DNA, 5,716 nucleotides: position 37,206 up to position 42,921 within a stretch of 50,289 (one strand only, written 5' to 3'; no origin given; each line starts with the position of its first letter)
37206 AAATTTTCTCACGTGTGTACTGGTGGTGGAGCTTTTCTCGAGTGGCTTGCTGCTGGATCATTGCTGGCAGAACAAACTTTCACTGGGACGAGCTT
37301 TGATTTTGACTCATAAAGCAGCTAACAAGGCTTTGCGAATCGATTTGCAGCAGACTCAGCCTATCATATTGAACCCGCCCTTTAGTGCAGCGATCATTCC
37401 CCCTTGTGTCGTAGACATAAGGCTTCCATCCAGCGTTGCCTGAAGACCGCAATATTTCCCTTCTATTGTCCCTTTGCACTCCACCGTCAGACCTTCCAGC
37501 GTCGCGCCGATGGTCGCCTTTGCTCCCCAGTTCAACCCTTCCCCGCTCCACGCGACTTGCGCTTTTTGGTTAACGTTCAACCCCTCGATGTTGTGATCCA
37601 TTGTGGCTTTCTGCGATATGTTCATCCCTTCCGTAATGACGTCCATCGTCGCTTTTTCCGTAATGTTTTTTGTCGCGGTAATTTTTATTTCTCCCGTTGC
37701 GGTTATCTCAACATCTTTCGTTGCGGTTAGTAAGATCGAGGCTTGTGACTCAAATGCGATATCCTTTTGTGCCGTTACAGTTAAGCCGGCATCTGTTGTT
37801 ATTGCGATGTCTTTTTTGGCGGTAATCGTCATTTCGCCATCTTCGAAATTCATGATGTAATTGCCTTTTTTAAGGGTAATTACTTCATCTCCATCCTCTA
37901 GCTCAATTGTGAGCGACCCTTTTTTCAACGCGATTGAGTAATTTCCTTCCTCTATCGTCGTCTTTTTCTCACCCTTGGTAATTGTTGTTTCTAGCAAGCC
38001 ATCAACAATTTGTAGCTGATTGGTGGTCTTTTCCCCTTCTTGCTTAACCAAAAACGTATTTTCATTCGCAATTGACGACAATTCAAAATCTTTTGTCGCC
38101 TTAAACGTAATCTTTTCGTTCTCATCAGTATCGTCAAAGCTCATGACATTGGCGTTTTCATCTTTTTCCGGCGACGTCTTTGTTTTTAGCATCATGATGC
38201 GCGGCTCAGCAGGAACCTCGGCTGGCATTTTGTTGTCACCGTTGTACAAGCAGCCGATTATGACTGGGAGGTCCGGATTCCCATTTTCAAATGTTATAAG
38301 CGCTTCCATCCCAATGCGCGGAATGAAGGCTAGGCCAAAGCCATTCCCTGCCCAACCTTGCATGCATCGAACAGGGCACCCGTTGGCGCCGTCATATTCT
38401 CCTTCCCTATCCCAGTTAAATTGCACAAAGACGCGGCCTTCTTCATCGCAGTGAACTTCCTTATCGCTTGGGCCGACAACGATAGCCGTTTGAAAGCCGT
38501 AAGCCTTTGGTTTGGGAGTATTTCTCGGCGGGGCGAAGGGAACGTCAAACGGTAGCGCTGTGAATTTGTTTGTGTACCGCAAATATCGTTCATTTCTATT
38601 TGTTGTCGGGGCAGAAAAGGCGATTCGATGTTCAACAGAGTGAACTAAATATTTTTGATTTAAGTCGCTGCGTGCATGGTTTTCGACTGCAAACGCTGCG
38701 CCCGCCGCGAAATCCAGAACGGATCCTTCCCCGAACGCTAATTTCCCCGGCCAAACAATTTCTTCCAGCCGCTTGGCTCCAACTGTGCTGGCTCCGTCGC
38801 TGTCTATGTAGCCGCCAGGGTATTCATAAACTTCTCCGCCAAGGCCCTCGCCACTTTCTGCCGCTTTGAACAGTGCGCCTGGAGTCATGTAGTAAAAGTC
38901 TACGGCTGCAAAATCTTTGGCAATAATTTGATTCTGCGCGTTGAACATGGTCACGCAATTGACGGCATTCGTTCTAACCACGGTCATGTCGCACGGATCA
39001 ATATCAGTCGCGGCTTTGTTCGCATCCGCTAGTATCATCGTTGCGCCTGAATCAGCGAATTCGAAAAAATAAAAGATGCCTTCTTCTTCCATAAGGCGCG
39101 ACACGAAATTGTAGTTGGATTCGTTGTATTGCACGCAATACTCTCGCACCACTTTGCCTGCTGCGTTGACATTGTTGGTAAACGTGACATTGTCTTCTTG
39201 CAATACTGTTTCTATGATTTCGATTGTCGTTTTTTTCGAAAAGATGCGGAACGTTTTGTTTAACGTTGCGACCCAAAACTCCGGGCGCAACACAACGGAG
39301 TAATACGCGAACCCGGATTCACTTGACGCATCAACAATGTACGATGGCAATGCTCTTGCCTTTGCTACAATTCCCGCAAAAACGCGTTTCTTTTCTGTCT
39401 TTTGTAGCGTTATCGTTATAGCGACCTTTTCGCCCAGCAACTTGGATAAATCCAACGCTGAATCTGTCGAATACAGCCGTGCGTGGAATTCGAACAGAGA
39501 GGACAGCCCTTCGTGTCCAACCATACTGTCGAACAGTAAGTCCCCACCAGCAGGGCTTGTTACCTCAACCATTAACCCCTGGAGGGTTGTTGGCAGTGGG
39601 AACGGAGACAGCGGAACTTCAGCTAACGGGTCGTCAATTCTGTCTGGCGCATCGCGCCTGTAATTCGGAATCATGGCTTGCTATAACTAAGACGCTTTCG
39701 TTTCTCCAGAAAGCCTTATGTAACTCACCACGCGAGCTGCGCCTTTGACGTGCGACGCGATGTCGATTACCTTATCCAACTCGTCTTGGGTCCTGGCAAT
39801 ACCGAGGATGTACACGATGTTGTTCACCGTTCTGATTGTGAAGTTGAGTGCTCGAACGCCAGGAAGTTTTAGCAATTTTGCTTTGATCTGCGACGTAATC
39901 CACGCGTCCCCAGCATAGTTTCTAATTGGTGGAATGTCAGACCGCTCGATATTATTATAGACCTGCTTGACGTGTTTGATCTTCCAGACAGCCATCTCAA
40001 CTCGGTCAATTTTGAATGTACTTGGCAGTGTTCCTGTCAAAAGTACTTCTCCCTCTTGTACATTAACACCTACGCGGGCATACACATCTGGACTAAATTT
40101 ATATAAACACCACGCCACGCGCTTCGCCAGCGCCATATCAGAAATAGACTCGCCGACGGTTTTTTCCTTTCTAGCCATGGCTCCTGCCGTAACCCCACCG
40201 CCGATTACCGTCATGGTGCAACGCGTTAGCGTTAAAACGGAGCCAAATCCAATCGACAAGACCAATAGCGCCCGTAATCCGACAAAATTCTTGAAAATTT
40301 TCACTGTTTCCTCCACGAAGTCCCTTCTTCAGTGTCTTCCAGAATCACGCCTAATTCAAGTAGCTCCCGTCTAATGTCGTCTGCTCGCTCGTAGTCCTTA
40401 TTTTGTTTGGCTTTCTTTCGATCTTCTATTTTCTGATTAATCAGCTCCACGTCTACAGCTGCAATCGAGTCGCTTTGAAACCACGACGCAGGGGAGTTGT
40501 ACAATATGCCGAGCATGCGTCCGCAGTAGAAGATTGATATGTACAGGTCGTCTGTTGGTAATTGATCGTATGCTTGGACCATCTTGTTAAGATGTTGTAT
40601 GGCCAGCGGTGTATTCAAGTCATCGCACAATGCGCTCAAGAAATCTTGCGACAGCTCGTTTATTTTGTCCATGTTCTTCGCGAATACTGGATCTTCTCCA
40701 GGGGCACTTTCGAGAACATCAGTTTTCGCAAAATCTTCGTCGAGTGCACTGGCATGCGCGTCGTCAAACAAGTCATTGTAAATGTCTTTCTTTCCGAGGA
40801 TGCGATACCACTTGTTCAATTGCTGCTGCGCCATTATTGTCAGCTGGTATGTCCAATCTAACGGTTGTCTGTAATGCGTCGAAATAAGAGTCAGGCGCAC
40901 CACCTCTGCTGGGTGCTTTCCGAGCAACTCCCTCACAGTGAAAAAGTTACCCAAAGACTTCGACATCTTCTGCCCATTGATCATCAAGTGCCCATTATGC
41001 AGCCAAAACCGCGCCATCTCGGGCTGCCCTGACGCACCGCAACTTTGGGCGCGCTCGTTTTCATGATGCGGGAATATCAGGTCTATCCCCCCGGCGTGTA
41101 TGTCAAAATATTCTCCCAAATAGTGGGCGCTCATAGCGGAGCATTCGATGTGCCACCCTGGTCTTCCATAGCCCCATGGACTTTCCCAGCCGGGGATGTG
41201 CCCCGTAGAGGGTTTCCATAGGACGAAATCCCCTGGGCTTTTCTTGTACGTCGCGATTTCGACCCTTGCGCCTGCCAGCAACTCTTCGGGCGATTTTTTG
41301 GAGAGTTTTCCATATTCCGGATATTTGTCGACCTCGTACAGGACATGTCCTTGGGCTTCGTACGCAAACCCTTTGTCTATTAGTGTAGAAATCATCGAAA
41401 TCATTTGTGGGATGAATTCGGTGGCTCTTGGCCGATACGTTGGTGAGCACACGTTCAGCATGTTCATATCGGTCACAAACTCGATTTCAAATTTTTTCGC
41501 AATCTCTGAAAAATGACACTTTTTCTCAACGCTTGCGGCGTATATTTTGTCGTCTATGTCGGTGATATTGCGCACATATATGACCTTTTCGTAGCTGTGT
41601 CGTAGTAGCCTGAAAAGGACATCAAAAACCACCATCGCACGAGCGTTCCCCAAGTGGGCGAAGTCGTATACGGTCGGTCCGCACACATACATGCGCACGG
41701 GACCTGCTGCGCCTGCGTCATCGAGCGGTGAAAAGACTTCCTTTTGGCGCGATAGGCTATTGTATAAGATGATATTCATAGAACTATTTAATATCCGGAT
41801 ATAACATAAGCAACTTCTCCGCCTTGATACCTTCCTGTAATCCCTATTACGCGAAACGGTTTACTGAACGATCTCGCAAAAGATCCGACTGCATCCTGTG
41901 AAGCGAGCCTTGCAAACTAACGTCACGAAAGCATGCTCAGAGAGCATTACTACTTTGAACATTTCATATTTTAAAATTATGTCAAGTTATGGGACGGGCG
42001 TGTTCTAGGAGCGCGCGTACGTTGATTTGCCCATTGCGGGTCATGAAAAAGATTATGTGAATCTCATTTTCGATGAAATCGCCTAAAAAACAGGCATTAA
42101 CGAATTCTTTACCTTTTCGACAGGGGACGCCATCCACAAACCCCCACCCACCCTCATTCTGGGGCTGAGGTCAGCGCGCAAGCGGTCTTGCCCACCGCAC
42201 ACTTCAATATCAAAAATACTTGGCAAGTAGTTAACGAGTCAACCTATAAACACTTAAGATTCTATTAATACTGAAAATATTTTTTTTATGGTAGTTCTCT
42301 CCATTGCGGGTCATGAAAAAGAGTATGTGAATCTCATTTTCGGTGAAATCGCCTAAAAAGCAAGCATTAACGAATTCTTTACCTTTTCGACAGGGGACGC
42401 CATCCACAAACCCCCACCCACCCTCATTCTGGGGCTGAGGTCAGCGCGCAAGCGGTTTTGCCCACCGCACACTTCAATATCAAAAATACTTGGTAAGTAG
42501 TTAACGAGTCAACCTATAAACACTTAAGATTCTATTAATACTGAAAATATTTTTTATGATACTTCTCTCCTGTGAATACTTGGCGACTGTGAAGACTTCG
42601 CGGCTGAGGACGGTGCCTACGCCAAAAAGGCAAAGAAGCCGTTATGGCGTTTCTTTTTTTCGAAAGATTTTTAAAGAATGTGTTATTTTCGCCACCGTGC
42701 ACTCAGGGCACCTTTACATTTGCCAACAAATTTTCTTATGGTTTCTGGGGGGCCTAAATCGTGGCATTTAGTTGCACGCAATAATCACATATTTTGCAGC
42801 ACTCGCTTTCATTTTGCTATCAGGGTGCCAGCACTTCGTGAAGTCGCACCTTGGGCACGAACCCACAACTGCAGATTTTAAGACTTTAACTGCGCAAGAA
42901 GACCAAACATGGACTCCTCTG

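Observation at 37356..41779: A VgrG spike gene packed into a cysS-BON-vgrG co-oriented unit, with no other T6SS genes around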

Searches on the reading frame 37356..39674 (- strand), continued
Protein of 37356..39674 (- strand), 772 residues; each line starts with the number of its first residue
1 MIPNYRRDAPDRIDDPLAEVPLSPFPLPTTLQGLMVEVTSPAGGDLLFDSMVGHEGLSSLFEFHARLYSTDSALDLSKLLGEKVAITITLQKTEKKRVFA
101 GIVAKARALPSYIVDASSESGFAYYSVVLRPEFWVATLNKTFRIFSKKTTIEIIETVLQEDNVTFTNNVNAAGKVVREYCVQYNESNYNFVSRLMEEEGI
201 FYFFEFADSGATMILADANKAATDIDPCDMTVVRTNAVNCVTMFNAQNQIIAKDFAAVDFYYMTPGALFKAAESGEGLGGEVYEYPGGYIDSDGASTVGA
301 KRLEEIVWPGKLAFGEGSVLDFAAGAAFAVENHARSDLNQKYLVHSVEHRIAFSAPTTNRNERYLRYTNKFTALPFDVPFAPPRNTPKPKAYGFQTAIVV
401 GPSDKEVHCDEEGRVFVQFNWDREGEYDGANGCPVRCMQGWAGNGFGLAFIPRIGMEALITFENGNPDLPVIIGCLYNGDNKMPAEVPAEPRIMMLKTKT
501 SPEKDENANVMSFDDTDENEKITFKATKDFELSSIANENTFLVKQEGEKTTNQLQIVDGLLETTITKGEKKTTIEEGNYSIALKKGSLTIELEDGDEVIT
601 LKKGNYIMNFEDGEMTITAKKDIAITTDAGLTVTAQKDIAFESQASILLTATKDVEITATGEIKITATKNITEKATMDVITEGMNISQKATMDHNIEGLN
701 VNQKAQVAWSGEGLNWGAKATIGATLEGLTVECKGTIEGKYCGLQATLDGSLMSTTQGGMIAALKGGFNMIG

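Call 59: search_protein_families(library=pfam, proteins=[L090:151-4647:+, L090:4827-5168:+, L090:6883-7437:-, L008:476-1387:+, L089:7092-8216:+, L089:8369-9811:+, L003:12350-12865:+], max_evalue=0.1)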
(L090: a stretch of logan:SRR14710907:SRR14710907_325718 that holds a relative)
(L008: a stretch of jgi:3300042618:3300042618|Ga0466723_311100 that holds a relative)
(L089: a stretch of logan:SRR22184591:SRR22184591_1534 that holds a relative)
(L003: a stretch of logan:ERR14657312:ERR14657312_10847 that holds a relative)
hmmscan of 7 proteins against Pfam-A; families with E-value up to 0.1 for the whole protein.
L090:151-4647:+ (1498 aa): 2 families
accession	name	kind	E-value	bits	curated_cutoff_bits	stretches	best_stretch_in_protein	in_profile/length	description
PF05531.17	NPV_P10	-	0.0063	17.4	29.8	0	706-762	6-62/75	Nucleopolyhedrovirus P10 protein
PF23153.1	Aip3p_Bud6_N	-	0.0089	16.7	27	0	755-802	28-75/109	Aip3p/Bud6 N-terminal domain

L090:4827-5168:+ (113 aa): 0 families

L090:6883-7437:- (184 aa): 4 families
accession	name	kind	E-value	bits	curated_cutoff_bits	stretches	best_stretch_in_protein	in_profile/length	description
PF06347.19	SH3_4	-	7e-15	55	24.1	2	60-115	1-55/56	Bacterial SH3 domain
PF18348.7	SH3_16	-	7.1e-05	22.9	25.8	1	82-112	16-47/49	Bacterial dipeptidyl-peptidase Sh3 domain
PF08239.17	SH3_3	-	7.2e-05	23.3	27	0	134-174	11-48/54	Bacterial SH3 domain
PF19806.4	DUF6289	-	0.04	14.7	27.3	0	34-48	19-33/43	Family of unknown function (DUF6289)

L008:476-1387:+ (303 aa): 2 families
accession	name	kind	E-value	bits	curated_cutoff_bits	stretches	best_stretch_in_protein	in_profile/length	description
PF13462.12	Thioredoxin_4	-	0.00014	22.5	23.2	1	89-236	5-145/165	Thioredoxin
PF01323.26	DSBA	-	0.0046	17.2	25.6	1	143-227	78-164/191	DSBA-like thioredoxin domain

L089:7092-8216:+ (374 aa): 2 families
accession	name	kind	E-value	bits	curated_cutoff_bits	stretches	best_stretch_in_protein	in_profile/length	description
PF13505.12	OMP_b-brl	-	0.0017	19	28.7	1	171-325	45-149/175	Outer membrane protein beta-barrel domain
PF09145.16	Ubiq-assoc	-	0.009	16.3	27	1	179-210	7-38/44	Ubiquitin-associated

L089:8369-9811:+ (480 aa): 2 families
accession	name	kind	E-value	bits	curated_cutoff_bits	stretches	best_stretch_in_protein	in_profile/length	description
PF13505.12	OMP_b-brl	-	0.00024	21.8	28.7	1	7-151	3-127/175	Outer membrane protein beta-barrel domain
PF10178.14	PAC3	-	0.033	14.8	21.2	1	63-101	4-46/87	Proteasome assembly chaperone 3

L003:12350-12865:+ (171 aa): 1 family
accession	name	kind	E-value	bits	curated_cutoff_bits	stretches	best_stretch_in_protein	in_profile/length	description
PF04965.19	GPW_gp25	-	1.4e-08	34.8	27.2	1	38-145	2-95/96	Baseplate wedge protein gp25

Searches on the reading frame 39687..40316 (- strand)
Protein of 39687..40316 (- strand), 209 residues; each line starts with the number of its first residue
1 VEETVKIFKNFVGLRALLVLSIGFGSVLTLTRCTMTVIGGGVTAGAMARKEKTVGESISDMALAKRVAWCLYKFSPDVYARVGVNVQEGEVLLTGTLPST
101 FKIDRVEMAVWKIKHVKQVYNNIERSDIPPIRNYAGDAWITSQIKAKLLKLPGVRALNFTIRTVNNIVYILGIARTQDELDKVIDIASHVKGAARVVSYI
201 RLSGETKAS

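Call 3: search_protein_families(library=pfam, proteins=[window:39687-40316:-], max_evalue=0.01)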
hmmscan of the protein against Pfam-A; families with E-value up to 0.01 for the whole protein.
window:39687-40316:- (209 aa): 1 family
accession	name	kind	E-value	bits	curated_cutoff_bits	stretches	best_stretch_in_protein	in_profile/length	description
PF04972.22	BON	-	1.8e-23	83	27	2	137-202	2-67/69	BON domain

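Call 16: search_protein_families(library=ncbifam, proteins=[window:39687-40316:-], max_evalue=0.01)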
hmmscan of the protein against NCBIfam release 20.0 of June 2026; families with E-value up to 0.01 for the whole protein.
window:39687-40316:- (209 aa): 3 families
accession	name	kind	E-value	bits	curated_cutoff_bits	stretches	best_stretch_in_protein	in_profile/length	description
NF008247.1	PRK11023.1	equivalog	3.2e-26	92.3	184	1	20-200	7-188/192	division/outer membrane stress-associated lipid-binding lipoprotein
NF007858.0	PRK10568.1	equivalog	1.6e-11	44.2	174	1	54-196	54-198/206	molecular chaperone OsmY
NF008399.0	PRK11198.1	equivalog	7.6e-05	23.2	134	0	64-126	28-89/149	peptidoglycan-binding protein LysM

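Call 46: find_homologous_proteins(query=window:39687-40304:-, max_evalue=1e-10)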
Query window:39687-40304:- (205 aa): 28 proteins with E <= 1e-10 among 297 candidates.
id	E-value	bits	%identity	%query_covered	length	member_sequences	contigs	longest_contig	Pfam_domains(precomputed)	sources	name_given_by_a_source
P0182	8.3e-128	441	100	100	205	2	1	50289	PF04972.23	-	-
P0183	2.3e-101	355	86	97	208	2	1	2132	PF04972.23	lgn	-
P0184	5.7e-95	334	88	85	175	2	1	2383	PF04972.23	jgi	jgi:osmotically-inducible protein OsmY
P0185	6.9e-77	275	65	93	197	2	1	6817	PF04972.23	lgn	-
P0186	1.8e-64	235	65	76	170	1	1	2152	PF04972.23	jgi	jgi:osmotically-inducible protein OsmY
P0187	4.9e-63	230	56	96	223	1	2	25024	PF04972.23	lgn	-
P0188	2.1e-62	228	56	91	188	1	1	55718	PF04972.23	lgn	-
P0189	4.4e-62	227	57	92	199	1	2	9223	PF04972.23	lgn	-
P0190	4.5e-60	221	59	88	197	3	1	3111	PF04972.23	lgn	-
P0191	1.7e-59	219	57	87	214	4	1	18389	PF04972.23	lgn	-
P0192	2.5e-59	218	57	86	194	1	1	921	PF04972.23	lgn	-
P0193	2.8e-59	218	59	80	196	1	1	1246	PF04972.23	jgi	jgi:osmotically-inducible protein OsmY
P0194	3.2e-59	218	57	87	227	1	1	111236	PF04972.23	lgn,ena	-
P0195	4.6e-59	217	58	86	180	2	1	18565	PF04972.23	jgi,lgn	jgi:osmotically-inducible protein OsmY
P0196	6.3e-59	217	58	87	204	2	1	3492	PF04972.23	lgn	-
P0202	7.5e-55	204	53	94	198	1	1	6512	PF04972.23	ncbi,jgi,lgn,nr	ncbi:MAG: BON domain-containing protein [Holosporales bacterium]|jgi:osmotically-inducible protein O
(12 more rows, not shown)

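Call 47: find_encoding_contigs(protein=P0202, flank=10000, max_places=3)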
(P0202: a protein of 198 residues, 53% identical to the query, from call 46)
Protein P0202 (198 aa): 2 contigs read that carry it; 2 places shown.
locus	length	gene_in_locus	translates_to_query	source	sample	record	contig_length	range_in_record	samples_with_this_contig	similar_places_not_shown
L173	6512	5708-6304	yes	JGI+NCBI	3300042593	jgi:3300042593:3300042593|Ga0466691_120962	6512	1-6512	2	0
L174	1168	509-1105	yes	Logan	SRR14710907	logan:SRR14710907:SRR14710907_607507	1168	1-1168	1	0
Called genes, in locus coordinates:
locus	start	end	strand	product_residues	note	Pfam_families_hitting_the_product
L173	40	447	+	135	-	PF03400:DDE_Tnp_IS1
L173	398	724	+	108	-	PF13306:LRR_5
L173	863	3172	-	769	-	PF05954:Phage_GPD, PF04717:Phage_base_V, PF20093:DUF6484 (weak)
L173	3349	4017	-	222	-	-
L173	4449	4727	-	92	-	-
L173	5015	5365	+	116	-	-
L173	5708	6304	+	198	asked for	PF04972:BON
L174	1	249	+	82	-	?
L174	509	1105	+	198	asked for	PF04972:BON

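Call 48: find_encoding_contigs(protein=P0183, flank=10000, max_places=3)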
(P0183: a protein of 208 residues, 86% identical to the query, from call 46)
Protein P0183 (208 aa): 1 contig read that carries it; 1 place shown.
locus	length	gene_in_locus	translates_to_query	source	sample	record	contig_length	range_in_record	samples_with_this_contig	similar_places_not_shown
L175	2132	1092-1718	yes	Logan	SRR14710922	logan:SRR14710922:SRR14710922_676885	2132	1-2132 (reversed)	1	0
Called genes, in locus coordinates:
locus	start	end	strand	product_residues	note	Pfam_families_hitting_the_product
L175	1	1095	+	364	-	?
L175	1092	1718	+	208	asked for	PF04972:BON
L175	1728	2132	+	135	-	?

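Call 52: search_solved_structures(query=window:39687-40304:-, max_evalue=0.01, show_alignments=1)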
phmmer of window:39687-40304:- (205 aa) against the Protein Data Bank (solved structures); distinct sequences matched with E-value up to 0.01: 4.
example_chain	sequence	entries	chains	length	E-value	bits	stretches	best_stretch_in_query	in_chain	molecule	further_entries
7a2d_A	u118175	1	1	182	2.1e-15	60.1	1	33-194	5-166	Uncharacterized protein YraP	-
8rjx_A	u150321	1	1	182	6.2e-12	48.8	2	126-199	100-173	Osmotically-inducible protein Y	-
6v4v_A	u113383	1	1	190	8e-07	32.1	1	66-196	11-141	BON domain protein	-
6xmv_A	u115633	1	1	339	2.6e-05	27.2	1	111-194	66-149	Hemolysin,Endolysin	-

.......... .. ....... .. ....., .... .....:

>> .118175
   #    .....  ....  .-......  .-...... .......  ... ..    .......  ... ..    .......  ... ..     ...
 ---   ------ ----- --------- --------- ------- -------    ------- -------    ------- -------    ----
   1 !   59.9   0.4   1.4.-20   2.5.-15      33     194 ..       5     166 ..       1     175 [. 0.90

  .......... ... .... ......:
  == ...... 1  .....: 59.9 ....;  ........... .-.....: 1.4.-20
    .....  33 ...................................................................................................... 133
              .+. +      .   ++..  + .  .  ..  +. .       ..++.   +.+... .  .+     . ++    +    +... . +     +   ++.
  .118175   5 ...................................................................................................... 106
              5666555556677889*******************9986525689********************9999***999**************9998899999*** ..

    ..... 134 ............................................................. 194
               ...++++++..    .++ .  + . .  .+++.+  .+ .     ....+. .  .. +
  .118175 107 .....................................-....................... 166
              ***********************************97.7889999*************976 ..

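Call 59: search_protein_families(library=pfam, proteins=[L173:3349-4017:-, L173:4449-4727:-, L173:5015-5365:+], max_evalue=0.1)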
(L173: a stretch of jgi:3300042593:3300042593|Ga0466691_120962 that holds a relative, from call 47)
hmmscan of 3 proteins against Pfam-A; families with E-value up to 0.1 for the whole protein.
L173:3349-4017:- (222 aa): 0 families

L173:4449-4727:- (92 aa): 0 families

L173:5015-5365:+ (116 aa): 0 families

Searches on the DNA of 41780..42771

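Call 58: search_rna_families(source=window, start=41780, end=42771, threshold=evalue, max_evalue=1)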
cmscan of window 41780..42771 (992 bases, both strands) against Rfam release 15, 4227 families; matches with E-value up to 1: 0.
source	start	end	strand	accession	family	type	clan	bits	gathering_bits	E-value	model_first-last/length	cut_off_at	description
